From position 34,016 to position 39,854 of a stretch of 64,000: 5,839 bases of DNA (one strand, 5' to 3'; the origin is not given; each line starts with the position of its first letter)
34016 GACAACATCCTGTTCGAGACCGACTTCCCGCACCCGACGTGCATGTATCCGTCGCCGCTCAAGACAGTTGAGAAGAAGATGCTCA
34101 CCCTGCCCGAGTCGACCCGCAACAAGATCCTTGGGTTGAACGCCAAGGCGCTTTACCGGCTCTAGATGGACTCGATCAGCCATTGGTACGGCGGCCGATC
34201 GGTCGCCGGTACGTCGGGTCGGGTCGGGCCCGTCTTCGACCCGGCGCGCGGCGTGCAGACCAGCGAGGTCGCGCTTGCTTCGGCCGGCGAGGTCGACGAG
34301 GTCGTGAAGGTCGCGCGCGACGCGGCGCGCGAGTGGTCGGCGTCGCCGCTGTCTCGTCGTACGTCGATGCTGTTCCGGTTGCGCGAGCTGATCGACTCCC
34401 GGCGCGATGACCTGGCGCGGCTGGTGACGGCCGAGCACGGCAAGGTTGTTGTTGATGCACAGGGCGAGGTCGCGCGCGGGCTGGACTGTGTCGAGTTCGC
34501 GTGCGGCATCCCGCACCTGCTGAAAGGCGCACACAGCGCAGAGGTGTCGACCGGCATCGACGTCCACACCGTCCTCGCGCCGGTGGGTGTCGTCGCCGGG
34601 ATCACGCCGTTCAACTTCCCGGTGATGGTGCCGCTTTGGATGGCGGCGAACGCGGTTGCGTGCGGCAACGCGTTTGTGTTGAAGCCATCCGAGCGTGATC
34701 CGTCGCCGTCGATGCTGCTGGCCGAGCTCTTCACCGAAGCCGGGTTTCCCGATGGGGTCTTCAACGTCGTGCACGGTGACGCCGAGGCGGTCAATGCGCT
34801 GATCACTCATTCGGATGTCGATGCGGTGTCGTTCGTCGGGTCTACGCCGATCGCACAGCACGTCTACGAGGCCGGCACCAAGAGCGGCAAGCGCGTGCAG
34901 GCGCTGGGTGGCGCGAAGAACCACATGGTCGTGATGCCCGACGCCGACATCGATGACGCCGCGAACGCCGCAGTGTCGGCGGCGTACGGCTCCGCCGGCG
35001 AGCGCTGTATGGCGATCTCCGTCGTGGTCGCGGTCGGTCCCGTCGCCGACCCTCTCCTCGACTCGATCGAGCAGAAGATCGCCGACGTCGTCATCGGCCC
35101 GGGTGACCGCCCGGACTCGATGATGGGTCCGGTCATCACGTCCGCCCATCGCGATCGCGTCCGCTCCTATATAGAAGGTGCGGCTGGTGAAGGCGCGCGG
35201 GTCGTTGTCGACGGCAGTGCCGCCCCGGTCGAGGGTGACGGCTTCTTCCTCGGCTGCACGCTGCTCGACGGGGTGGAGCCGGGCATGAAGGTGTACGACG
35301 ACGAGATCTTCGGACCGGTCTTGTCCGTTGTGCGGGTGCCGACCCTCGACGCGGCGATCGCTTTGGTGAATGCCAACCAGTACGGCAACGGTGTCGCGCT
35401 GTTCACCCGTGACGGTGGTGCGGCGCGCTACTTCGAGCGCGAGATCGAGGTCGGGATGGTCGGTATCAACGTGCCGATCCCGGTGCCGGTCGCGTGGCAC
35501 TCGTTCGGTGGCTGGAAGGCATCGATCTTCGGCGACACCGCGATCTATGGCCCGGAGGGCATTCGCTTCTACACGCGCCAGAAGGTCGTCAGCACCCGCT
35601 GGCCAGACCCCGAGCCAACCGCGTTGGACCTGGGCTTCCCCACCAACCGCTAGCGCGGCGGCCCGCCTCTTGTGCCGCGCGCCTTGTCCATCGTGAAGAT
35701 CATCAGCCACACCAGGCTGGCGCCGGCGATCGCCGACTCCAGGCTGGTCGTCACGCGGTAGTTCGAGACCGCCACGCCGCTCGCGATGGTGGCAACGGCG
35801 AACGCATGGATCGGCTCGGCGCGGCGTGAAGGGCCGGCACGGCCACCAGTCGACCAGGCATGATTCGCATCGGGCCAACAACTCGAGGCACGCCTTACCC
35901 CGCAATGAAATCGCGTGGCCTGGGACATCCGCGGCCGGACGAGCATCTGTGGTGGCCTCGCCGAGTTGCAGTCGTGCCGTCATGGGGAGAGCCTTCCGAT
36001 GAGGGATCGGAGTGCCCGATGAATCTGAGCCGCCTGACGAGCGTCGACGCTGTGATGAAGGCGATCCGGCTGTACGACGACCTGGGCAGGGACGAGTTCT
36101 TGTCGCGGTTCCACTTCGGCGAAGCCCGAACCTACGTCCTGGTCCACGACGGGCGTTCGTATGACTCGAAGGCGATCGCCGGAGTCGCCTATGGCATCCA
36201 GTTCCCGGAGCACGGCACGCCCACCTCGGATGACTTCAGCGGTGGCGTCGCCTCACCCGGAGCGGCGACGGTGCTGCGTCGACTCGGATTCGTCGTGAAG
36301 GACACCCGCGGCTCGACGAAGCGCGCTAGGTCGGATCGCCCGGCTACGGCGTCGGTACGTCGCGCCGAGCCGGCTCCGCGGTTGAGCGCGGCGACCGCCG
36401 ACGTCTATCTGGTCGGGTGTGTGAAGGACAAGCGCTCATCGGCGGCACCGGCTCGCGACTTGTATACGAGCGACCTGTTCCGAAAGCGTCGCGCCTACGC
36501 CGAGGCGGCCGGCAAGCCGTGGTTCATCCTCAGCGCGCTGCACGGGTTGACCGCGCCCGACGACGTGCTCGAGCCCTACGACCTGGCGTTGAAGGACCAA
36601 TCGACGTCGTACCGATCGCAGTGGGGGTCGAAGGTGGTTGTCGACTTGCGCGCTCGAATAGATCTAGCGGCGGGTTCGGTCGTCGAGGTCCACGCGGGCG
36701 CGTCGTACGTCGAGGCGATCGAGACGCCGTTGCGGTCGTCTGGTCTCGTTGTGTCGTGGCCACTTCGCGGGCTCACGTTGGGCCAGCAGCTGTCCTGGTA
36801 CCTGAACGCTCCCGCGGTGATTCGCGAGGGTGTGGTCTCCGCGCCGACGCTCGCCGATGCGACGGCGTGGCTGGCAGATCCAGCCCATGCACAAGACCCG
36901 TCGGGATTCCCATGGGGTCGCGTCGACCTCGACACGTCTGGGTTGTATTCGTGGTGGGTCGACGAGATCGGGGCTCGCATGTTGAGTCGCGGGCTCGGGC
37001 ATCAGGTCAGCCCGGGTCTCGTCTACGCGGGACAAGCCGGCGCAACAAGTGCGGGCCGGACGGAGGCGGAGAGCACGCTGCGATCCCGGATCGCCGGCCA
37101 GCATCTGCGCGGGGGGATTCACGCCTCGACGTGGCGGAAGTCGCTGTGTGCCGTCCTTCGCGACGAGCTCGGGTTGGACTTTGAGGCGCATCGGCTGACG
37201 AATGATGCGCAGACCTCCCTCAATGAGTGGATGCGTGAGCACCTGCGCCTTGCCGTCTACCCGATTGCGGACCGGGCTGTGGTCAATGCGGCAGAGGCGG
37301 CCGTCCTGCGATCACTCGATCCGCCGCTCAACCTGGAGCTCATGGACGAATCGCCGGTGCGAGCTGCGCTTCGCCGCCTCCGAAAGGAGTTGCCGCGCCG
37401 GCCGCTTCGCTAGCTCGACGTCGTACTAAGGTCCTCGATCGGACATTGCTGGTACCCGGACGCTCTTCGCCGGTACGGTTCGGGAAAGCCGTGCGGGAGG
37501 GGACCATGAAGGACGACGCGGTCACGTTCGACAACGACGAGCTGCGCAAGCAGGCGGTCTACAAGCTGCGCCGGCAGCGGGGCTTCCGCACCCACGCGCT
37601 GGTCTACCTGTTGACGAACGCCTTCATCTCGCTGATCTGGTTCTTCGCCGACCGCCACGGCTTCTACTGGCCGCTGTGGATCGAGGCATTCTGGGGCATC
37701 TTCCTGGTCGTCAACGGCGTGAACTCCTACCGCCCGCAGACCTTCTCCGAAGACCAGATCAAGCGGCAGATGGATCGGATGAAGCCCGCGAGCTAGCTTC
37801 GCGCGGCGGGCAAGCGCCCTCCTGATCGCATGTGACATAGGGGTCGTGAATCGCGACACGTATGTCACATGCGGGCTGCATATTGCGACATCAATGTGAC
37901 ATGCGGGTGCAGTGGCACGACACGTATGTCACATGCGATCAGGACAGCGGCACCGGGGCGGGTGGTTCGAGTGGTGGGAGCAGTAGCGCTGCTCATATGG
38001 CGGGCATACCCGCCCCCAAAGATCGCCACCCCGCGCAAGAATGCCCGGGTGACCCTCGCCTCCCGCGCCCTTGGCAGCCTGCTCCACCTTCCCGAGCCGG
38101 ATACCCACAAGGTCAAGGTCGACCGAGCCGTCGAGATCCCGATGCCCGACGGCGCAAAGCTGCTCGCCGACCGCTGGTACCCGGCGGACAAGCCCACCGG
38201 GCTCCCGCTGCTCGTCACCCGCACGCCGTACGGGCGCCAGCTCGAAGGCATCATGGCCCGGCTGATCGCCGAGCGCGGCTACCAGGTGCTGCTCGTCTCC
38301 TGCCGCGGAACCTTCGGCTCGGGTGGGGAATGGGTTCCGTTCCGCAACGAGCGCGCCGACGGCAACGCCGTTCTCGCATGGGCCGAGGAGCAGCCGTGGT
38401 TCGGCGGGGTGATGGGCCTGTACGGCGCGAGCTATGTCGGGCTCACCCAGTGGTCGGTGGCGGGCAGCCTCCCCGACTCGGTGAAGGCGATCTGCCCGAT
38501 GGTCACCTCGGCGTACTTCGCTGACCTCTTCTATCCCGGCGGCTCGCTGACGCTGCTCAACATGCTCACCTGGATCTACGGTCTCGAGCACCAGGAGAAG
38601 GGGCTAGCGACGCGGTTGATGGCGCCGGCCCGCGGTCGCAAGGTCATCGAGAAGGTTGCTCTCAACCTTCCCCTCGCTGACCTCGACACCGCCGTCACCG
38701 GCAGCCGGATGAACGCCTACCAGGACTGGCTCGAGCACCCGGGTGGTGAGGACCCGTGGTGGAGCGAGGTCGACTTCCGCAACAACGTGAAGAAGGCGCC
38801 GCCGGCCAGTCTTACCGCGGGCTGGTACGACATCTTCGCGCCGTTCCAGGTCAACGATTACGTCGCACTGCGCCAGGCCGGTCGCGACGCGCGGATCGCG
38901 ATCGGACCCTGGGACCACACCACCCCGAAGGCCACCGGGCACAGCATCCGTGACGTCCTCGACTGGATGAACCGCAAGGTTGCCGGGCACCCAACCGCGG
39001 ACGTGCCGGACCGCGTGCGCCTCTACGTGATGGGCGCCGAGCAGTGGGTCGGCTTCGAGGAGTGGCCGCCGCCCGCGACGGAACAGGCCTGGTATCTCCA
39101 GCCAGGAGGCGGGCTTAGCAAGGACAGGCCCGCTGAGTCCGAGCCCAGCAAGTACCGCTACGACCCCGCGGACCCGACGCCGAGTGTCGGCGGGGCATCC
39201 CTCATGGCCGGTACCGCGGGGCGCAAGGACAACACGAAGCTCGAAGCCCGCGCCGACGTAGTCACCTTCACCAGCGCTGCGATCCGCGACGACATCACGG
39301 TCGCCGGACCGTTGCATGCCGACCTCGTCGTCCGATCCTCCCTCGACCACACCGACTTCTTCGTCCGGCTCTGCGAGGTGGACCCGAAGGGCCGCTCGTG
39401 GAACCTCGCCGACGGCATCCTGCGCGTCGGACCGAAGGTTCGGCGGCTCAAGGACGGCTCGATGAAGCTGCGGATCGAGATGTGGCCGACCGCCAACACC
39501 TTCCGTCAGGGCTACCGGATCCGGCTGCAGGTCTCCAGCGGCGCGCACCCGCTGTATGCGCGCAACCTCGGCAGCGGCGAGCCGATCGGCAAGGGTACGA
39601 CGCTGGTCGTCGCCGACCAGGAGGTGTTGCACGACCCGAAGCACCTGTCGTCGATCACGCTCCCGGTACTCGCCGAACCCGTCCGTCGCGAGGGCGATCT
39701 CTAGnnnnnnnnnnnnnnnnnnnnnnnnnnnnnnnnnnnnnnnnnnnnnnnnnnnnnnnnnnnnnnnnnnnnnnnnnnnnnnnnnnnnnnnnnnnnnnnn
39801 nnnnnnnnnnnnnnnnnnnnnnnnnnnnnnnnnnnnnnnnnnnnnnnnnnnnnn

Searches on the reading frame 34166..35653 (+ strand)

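Call 76: search_protein_families(library=pfam, proteins=[window:34166-35653:+], max_evalue=0.001)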
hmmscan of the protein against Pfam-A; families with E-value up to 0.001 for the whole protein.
window:34166-35653:+ (495 aa): 2 families
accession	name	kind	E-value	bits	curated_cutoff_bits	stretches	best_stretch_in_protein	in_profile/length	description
PF00171.27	Aldedh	-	7.2e-136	453.8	23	1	20-475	8-461/461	Aldehyde dehydrogenase family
PF05893.19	LuxC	-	1.1e-05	25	21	1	42-269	5-220/401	Acyl-CoA reductase (LuxC)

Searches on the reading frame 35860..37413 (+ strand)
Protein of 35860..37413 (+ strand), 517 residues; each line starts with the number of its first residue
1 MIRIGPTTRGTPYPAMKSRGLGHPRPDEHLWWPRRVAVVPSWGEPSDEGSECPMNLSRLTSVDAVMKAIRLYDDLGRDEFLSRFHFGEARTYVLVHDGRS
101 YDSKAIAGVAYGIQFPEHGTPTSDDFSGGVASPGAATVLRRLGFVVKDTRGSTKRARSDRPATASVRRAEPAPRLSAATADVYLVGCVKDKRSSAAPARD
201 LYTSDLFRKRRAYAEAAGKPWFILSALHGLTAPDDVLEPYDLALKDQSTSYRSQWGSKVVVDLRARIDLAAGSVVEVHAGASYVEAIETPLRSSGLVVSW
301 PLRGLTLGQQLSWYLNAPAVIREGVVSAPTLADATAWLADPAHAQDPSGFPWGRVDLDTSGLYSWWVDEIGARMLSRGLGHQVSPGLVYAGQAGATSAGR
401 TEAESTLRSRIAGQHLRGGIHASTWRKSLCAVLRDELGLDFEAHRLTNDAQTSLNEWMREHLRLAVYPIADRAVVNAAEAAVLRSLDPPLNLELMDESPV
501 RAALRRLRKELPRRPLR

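Call 10: search_protein_families(library=pfam, proteins=[window:35860-37413:+], max_evalue=0.001)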
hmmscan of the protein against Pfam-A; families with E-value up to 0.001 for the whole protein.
window:35860-37413:+ (517 aa): 2 families
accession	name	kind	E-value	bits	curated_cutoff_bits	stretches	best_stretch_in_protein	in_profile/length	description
PF21818.3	DUF6884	-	6e-46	156.4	30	1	182-314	1-133/135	Family of unknown function (DUF6884)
PF20815.3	GIY_YIG_2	-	4e-15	56.6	22.4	1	361-510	1-153/153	GIY-YIG catalytic domain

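Call 21: search_protein_families(library=padloc, proteins=[window:35860-37413:+], max_evalue=0.01)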
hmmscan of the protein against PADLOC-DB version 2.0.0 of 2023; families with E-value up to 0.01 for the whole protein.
window:35860-37413:+ (517 aa): 3 families
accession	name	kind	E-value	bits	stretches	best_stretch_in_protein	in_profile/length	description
PDLC04712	PDC-M57A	-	3.3e-31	106.5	1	181-314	3-132/138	-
PDLC03662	mREase_IV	-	1e-13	48.7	1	63-167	9-112/560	Type IV methyl-directed restriction enzyme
PDLC02815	DpdC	-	0.00029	18.4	1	190-250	47-107/312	DpdC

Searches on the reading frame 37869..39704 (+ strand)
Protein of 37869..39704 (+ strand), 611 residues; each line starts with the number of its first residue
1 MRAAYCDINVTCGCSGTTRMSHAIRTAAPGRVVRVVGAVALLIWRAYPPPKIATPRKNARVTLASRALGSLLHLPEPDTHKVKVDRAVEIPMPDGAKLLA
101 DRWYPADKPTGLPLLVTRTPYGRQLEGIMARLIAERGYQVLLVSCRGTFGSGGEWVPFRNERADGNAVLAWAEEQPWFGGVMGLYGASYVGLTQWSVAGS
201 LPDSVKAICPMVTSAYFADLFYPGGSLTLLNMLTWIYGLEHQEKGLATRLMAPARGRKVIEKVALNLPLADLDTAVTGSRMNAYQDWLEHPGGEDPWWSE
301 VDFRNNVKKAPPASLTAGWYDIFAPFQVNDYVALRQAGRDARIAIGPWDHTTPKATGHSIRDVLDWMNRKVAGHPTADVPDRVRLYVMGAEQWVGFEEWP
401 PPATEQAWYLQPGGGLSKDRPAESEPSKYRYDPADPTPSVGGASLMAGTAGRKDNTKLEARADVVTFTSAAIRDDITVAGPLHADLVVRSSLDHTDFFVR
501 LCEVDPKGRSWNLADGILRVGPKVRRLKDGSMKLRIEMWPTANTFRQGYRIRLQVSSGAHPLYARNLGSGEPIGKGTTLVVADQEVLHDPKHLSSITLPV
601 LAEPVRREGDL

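Call 22: search_protein_families(library=pfam, proteins=[window:37869-39704:+], max_evalue=0.001)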
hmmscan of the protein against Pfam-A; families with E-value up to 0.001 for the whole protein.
window:37869-39704:+ (611 aa): 2 families
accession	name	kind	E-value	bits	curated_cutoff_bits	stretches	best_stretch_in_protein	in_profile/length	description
PF02129.25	Peptidase_S15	-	3.6e-43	148.6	23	1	94-351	1-261/262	X-Pro dipeptidyl-peptidase (S15 family)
PF08530.16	PepX_C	-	1.1e-33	117.5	22.5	1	381-596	7-216/217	X-Pro dipeptidyl-peptidase C-terminal non-catalytic domain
